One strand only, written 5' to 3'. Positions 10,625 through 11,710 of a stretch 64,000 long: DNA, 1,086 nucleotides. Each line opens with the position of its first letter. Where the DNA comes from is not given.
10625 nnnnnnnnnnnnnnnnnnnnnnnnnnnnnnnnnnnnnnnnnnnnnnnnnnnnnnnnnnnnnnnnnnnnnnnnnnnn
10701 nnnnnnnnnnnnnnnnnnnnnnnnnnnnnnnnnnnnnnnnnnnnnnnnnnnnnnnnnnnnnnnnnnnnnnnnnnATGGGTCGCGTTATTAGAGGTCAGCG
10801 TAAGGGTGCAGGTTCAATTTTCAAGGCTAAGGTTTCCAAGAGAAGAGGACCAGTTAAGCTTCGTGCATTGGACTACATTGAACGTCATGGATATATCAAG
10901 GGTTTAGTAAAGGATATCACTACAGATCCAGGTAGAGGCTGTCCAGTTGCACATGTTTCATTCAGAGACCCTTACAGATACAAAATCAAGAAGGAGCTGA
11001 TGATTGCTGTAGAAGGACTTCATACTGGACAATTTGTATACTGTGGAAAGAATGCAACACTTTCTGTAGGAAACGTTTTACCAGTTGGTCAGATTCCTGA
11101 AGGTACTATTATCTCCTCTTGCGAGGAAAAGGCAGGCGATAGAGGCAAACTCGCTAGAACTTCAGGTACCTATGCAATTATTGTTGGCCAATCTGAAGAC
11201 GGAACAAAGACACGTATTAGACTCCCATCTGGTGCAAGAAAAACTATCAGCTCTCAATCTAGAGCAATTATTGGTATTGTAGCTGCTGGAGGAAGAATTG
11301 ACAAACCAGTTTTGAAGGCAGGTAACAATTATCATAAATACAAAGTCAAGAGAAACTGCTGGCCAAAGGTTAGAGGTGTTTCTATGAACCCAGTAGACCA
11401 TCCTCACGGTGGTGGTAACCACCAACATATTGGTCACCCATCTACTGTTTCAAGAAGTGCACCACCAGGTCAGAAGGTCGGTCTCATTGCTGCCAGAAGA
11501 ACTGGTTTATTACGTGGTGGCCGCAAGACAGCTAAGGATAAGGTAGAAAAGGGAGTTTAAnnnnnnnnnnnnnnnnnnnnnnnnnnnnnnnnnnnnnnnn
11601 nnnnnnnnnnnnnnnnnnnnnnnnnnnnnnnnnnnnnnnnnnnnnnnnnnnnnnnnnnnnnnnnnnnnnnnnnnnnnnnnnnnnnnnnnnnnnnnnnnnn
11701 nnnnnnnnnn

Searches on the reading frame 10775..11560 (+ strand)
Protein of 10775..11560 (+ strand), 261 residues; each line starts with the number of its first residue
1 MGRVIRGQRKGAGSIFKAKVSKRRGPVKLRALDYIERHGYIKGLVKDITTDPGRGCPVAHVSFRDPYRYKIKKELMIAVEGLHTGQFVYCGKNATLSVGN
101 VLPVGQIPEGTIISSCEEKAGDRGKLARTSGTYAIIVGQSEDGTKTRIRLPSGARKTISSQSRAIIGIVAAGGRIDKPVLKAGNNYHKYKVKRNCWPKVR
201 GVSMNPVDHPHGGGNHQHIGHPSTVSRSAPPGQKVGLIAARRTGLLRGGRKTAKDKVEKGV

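Call 7: find_encoding_contigs(protein=window:10775-11560:+, flank=1500, max_places=6)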
Protein window:10775-11560:+ (261 aa): 24 contigs read that carry it; 6 places shown.
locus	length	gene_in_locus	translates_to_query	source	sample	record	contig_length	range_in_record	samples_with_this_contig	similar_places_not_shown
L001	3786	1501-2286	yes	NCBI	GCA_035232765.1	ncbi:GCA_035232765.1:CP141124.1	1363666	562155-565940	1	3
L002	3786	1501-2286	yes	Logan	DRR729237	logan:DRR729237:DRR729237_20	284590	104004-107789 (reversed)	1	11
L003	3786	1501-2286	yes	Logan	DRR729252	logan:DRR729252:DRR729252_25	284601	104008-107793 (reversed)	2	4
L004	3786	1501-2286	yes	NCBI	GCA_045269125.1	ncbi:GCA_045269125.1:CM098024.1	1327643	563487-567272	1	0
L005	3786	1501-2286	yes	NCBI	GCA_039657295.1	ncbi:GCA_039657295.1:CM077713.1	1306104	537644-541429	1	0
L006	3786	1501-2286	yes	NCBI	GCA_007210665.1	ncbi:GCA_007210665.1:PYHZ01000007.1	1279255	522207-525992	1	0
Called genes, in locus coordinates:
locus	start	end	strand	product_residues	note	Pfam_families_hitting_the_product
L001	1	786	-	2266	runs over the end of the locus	PF24814:WD40_Prp19 (faint), PF24817:WD40_WDHD1_1st (faint), PF25168:Beta-prop_WDR36-Utp21_2nd (faint), PF25173:Beta-prop_WDR3_1st (weak), PF25174:Beta-prop_THOC3 (weak), PF23381:Beta-prop_IFT122_1st (weak), PF25175:Beta-prop_WDR5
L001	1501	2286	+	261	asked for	PF00181:Ribosomal_L2_N, PF03947:Ribosomal_L2_C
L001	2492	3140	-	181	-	-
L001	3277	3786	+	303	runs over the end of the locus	-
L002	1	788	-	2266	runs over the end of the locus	PF24814:WD40_Prp19 (faint), PF24817:WD40_WDHD1_1st (faint), PF25168:Beta-prop_WDR36-Utp21_2nd (faint), PF25173:Beta-prop_WDR3_1st (weak), PF25174:Beta-prop_THOC3 (weak), PF23381:Beta-prop_IFT122_1st (weak), PF25175:Beta-prop_WDR5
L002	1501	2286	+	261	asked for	PF00181:Ribosomal_L2_N, PF03947:Ribosomal_L2_C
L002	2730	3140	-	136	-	-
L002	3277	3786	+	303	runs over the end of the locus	-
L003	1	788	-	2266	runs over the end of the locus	PF24814:WD40_Prp19 (faint), PF24817:WD40_WDHD1_1st (faint), PF25168:Beta-prop_WDR36-Utp21_2nd (faint), PF25173:Beta-prop_WDR3_1st (weak), PF25174:Beta-prop_THOC3 (weak), PF23381:Beta-prop_IFT122_1st (weak), PF25175:Beta-prop_WDR5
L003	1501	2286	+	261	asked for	PF00181:Ribosomal_L2_N, PF03947:Ribosomal_L2_C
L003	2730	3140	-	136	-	-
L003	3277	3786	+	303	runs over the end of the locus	-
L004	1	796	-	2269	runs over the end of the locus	PF24814:WD40_Prp19 (faint), PF24817:WD40_WDHD1_1st (faint), PF25168:Beta-prop_WDR36-Utp21_2nd (faint), PF25173:Beta-prop_WDR3_1st (weak), PF25174:Beta-prop_THOC3 (weak), PF23381:Beta-prop_IFT122_1st (weak), PF25175:Beta-prop_WDR5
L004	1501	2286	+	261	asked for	PF00181:Ribosomal_L2_N, PF03947:Ribosomal_L2_C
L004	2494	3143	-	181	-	-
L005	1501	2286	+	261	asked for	PF00181:Ribosomal_L2_N, PF03947:Ribosomal_L2_C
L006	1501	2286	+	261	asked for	PF00181:Ribosomal_L2_N, PF03947:Ribosomal_L2_C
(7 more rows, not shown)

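Call 9: list_cluster_members(proteins=[window:10775-11560:+, window:12551-13462:+, window:33804-34469:+])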
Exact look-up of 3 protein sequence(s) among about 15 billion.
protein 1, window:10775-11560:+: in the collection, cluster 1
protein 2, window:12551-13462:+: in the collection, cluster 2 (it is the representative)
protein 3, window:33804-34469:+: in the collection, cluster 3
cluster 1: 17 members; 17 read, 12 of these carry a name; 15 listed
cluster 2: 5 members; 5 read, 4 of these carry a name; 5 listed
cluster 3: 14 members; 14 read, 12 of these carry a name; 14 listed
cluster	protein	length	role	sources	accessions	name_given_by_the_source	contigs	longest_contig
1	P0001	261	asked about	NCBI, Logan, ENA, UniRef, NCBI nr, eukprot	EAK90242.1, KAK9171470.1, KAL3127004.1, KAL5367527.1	60S ribosomal proteins L8/L2 [Cryptosporidium parvum Iowa II] | 60S ribosomal proteins L8/L2 n=3 Tax=Cryptosporidium TaxID=5806 RepID=Q5CYJ3_CRYPI | QOY40528.1 hypothetical protein CPATCC_003390 [Cryptosporidium parvum]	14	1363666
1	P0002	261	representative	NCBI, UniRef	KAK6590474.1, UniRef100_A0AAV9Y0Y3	60S ribosomal s L8 L2 [Cryptosporidium xiaoi] | 60S ribosomal s L8 L2 n=1 Tax=Cryptosporidium xiaoi TaxID=659607 RepID=A0AAV9Y0Y3_9CRYT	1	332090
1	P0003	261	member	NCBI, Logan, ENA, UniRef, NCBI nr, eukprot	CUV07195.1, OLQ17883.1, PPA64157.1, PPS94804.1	unnamed protein product [Cryptosporidium hominis] | 60S ribosomal proteins L8/L2 n=1 Tax=Cryptosporidium hominis TaxID=237895 ... | 60S ribosomal protein L8 [Cryptosporidium hominis TU502]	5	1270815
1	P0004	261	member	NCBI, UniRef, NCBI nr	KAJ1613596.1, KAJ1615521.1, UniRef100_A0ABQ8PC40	60S ribosomal protein L8/L2 [Cryptosporidium canis] | 60S ribosomal protein L8/L2 n=1 Tax=Cryptosporidium canis TaxID=195482 ...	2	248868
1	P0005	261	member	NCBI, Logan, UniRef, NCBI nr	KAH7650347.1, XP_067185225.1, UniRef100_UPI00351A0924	60S ribosomal s L8 L2 [Cryptosporidium bovis] | 60S ribosomal s L8 L2 n=1 Tax=Cryptosporidium bovis TaxID=310047 RepID=UPI00351A0924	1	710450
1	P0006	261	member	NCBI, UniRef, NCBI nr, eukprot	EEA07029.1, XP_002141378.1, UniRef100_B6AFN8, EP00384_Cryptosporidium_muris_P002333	60S ribosomal protein L8/L2, putative [Cryptosporidium muris RN66] | 60S ribosomal protein L8/L2, putative n=1 Tax=Cryptosporidium muris (strain RN66) ... | XP_002141378.1 60S ribosomal protein L8/L2 [Cryptosporidium muris RN66]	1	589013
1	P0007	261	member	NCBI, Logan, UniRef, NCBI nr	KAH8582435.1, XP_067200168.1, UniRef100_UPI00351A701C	ribosomal RPL8 [Cryptosporidium sp. chipmunk genotype I] | ribosomal RPL8 n=1 Tax=Cryptosporidium sp. chipmunk genotype I TaxID=1280935 ...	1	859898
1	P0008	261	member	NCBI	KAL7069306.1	putative 60S ribosomal protein L8/L2 [Cryptosporidium serpentis]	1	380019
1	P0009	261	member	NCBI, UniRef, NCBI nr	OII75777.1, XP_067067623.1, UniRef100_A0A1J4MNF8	60s ribosomal protein L8 L2 [Cryptosporidium andersoni] | 60s ribosomal protein L8 L2 n=1 Tax=Cryptosporidium andersoni TaxID=117008 ...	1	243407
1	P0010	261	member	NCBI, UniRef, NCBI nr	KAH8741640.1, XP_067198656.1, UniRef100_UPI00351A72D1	60S ribosomal proteins L8/L2 [Cryptosporidium ryanae] | 60S ribosomal proteins L8/L2 n=1 Tax=Cryptosporidium ryanae TaxID=515981 ...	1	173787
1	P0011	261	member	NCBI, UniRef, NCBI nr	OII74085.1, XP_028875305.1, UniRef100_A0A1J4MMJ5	60s ribosomal protein L8 L2 [Cryptosporidium ubiquitum] | 60s ribosomal protein L8 L2 n=1 Tax=Cryptosporidium ubiquitum TaxID=857276 ...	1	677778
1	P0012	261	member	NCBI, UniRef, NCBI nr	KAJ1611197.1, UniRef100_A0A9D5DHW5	60S ribosomal protein L8/L2 [Cryptosporidium canis] | 60S ribosomal protein L8/L2 n=1 Tax=Cryptosporidium canis TaxID=195482 ...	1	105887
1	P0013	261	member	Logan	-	-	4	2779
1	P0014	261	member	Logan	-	-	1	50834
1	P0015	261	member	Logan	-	-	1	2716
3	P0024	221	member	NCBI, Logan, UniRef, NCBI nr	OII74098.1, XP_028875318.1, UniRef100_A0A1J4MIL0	40s ribosomal protein KH domain [Cryptosporidium ubiquitum] | 40S ribosomal protein S3 n=1 Tax=Cryptosporidium ubiquitum TaxID=857276 ...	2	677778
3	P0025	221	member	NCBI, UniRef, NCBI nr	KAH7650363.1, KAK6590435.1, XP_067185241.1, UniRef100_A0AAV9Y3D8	40S ribosomal S3 [Cryptosporidium xiaoi] | 40S ribosomal protein S3 n=1 Tax=Cryptosporidium xiaoi TaxID=659607 RepID=A0AAV9Y3D8_9CRYT | 40S ribosomal S3 [Cryptosporidium bovis]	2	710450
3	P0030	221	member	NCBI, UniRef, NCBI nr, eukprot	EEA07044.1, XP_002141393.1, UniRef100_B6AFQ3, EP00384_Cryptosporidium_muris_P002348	40S ribosomal protein S3, putative [Cryptosporidium muris RN66] | 40S ribosomal protein S3 n=1 Tax=Cryptosporidium muris (strain RN66) TaxID=441375 ... | XP_002141393.1 40S ribosomal protein S3 [Cryptosporidium muris RN66]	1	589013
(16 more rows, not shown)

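Call 28: find_encoding_contigs(protein=P0006, flank=3000, max_places=2)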
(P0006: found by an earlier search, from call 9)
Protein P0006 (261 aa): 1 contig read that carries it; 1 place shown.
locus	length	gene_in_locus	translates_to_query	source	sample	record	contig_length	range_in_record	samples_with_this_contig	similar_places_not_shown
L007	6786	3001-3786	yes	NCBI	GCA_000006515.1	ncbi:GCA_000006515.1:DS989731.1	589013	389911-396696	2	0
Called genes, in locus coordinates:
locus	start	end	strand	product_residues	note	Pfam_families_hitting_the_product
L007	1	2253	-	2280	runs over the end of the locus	PF24814:WD40_Prp19 (faint), PF24817:WD40_WDHD1_1st (faint), PF25174:Beta-prop_THOC3 (faint), PF25175:Beta-prop_WDR5 (faint), PF25173:Beta-prop_WDR3_1st (weak), PF23381:Beta-prop_IFT122_1st (weak)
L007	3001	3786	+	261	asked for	PF00181:Ribosomal_L2_N, PF03947:Ribosomal_L2_C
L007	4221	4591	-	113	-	-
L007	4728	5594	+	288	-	-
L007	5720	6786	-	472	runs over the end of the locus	PF00752:XPG_N, PF02739:5_3_exonuc_N (weak), PF00867:XPG_I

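Call 37: find_encoding_contigs(protein=P0030, flank=10000, max_places=1)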
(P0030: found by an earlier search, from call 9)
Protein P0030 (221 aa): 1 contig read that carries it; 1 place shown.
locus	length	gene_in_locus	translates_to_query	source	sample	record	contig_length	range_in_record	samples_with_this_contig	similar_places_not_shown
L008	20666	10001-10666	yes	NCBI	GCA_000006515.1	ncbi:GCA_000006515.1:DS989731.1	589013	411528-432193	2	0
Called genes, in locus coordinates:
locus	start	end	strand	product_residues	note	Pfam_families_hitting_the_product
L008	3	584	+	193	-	PF00625:Guanylate_kin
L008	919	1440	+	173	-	-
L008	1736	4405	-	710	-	-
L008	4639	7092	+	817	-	PF21636:PPP1R21_C (weak)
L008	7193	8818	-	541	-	-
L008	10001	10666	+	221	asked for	PF07650:KH_2, PF00189:Ribosomal_S3_C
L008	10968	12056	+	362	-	PF07946:CCDC47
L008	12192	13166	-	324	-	-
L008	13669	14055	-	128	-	PF00240:ubiquitin, PF11976:Rad60-SLD, PF14560:Ubiquitin_2 (faint), PF01020:Ribosomal_L40e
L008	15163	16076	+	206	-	PF18477:PIN_9, PF04900:Fcf1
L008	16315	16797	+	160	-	PF21485:IF5A-like_N, PF01287:eIF-5a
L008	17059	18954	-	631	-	PF00004:AAA (faint)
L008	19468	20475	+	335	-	PF00975:Thioesterase (faint)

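Call 38: find_encoding_contigs(protein=P0024, flank=10000, max_places=1)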
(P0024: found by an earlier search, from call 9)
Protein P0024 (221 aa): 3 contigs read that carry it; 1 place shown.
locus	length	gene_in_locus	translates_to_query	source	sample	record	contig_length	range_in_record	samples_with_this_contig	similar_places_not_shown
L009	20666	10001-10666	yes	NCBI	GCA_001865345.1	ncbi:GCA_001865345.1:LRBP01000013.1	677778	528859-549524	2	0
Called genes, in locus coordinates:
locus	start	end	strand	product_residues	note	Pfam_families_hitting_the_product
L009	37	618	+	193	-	PF00625:Guanylate_kin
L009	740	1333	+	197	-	-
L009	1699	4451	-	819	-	-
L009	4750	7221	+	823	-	PF21636:PPP1R21_C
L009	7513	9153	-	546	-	-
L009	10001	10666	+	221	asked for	PF07650:KH_2, PF00189:Ribosomal_S3_C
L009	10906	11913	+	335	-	PF07946:CCDC47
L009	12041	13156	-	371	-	-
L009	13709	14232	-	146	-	PF00240:ubiquitin, PF11976:Rad60-SLD, PF14560:Ubiquitin_2 (faint), PF01020:Ribosomal_L40e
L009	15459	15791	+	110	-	PF04900:Fcf1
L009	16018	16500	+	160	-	PF21485:IF5A-like_N, PF01287:eIF-5a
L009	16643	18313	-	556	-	PF01637:ATPase_2 (faint), PF13191:AAA_16 (faint), PF00004:AAA (weak), PF13401:AAA_22 (weak)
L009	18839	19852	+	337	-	PF00561:Abhydrolase_1 (faint), PF00975:Thioesterase (faint), PF12697:Abhydrolase_6 (weak)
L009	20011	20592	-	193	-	PF00025:Arf, PF09439:SRPRB, PF00071:Ras, PF01926:MMR_HSR1, PF08477:Roc, PF00503:G-alpha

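Call 39: find_encoding_contigs(protein=P0025, flank=10000, max_places=2)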
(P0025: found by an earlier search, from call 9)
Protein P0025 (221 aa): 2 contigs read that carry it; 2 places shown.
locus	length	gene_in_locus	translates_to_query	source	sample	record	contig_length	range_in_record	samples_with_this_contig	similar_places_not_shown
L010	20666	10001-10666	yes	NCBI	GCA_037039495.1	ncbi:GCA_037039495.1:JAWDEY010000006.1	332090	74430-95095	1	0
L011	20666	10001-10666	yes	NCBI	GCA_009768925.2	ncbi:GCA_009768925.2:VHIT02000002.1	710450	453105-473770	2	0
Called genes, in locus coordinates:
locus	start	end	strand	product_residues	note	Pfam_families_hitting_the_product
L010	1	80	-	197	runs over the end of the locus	-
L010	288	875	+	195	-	PF00625:Guanylate_kin, PF13401:AAA_22 (faint)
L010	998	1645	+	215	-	-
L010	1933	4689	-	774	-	-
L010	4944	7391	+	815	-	PF21636:PPP1R21_C (weak)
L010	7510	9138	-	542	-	-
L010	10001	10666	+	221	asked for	PF07650:KH_2, PF00189:Ribosomal_S3_C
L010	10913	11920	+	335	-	PF07946:CCDC47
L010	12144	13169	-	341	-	-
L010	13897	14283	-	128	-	PF00240:ubiquitin, PF11976:Rad60-SLD, PF14560:Ubiquitin_2 (faint), PF01020:Ribosomal_L40e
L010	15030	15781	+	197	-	PF18477:PIN_9, PF04900:Fcf1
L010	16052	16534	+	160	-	PF21485:IF5A-like_N, PF01287:eIF-5a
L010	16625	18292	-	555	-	PF01637:ATPase_2 (weak), PF13191:AAA_16, PF13401:AAA_22, PF24883:NPHP3_N (weak), PF00004:AAA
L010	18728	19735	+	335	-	-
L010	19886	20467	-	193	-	PF00025:Arf, PF09439:SRPRB, PF00071:Ras, PF01926:MMR_HSR1, PF08477:Roc, PF00503:G-alpha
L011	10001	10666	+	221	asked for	PF07650:KH_2, PF00189:Ribosomal_S3_C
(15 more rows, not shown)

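Call 49: find_encoding_contigs(protein=P0011, flank=10000, max_places=1)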
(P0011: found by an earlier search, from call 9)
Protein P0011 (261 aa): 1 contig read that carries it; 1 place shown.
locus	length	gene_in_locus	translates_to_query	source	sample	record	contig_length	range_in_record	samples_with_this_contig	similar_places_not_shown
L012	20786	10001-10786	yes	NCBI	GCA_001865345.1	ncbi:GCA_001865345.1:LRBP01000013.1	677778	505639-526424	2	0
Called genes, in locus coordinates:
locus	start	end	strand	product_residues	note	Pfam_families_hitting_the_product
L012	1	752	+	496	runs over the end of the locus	PF00675:Peptidase_M16, PF05193:Peptidase_M16_C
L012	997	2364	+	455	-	PF06068:TIP49, PF05496:RuvB_N (weak), PF13245:AAA_19 (faint), PF00004:AAA, PF07728:AAA_5 (faint), PF13401:AAA_22 (faint), PF17856:TIP49_C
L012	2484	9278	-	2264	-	PF00400:WD40 (faint), PF24807:WD40_CDC20-Fz (faint), PF24814:WD40_Prp19 (faint), PF24817:WD40_WDHD1_1st (faint), PF25173:Beta-prop_WDR3_1st (weak), PF25174:Beta-prop_THOC3 (weak), PF23381:Beta-prop_IFT122_1st, PF25175:Beta-prop_WDR5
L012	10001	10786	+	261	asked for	PF00181:Ribosomal_L2_N, PF03947:Ribosomal_L2_C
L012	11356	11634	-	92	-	-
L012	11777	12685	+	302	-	-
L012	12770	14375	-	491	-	PF00752:XPG_N, PF00867:XPG_I, PF01367:5_3_exonuc (weak)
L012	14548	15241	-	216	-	PF01105:EMP24_GP25L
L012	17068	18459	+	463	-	PF01805:Surp, PF12230:PRP21_like_P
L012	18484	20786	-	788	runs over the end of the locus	-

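Call 50: find_encoding_contigs(protein=P0005, flank=10000, max_places=1)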
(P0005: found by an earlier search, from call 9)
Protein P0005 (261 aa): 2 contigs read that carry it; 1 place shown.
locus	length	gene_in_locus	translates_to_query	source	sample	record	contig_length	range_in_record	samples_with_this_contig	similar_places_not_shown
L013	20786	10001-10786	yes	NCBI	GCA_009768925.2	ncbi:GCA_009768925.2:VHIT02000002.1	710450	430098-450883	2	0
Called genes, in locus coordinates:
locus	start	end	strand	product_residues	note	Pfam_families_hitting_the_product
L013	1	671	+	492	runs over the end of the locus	PF00675:Peptidase_M16, PF05193:Peptidase_M16_C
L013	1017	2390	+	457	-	PF06068:TIP49, PF05496:RuvB_N (weak), PF13245:AAA_19 (faint), PF00004:AAA, PF07728:AAA_5 (faint), PF13401:AAA_22 (faint), PF17856:TIP49_C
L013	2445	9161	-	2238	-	PF00400:WD40 (faint), PF24814:WD40_Prp19 (weak), PF24817:WD40_WDHD1_1st (weak), PF25168:Beta-prop_WDR36-Utp21_2nd (weak), PF25173:Beta-prop_WDR3_1st, PF25174:Beta-prop_THOC3 (weak), PF25175:Beta-prop_WDR5 (weak), PF23381:Beta-prop_IFT122_1st, +2 more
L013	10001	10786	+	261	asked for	PF00181:Ribosomal_L2_N, PF03947:Ribosomal_L2_C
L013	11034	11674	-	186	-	-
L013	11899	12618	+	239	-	-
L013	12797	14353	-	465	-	PF00752:XPG_N, PF02739:5_3_exonuc_N (faint), PF00867:XPG_I, PF01367:5_3_exonuc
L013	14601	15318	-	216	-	PF01105:EMP24_GP25L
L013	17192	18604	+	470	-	PF01805:Surp, PF12230:PRP21_like_P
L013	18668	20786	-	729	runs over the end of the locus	-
